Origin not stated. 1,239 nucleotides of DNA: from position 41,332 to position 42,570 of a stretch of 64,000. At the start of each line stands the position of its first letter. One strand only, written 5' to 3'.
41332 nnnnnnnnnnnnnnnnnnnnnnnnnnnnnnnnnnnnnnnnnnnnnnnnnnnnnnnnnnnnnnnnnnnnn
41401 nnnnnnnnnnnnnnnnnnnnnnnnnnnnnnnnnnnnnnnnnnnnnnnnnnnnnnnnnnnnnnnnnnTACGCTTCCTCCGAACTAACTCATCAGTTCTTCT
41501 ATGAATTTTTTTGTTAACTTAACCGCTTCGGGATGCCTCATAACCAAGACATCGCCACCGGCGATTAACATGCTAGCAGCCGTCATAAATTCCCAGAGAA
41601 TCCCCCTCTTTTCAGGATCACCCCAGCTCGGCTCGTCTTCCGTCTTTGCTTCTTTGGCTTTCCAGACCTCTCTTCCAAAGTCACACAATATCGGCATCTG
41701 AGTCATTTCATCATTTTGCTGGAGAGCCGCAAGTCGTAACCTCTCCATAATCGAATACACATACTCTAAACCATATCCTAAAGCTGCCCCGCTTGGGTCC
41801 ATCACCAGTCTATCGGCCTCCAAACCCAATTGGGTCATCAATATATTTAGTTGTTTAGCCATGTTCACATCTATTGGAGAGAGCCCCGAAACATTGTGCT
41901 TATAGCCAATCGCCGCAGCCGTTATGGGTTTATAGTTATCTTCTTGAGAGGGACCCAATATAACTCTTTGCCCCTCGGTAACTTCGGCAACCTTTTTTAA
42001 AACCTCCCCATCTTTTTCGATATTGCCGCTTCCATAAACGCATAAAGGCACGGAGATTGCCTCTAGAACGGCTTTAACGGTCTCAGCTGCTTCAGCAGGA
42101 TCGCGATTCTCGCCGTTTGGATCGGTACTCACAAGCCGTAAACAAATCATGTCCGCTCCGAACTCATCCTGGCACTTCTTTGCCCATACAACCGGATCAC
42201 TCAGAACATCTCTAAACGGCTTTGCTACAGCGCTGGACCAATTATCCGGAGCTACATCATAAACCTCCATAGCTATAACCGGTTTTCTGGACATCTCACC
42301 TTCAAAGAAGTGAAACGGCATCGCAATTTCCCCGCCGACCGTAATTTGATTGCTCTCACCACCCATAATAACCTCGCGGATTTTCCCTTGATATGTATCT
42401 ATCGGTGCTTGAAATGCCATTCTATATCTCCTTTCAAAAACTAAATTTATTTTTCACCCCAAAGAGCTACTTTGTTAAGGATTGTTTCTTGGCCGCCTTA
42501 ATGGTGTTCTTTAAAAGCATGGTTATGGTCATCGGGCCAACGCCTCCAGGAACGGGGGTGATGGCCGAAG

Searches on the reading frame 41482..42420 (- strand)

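Call 24: search_protein_families(library=pfam, proteins=[window:41482-42420:-], max_evalue=0.00001)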
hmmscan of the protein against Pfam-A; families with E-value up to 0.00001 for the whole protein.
window:41482-42420:- (312 aa): 1 family
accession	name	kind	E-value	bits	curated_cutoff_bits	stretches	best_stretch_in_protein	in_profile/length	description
PF03599.22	CdhD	-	5.5e-50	170.7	24.8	1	16-297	1-243/387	CO dehydrogenase/acetyl-CoA synthase delta subunit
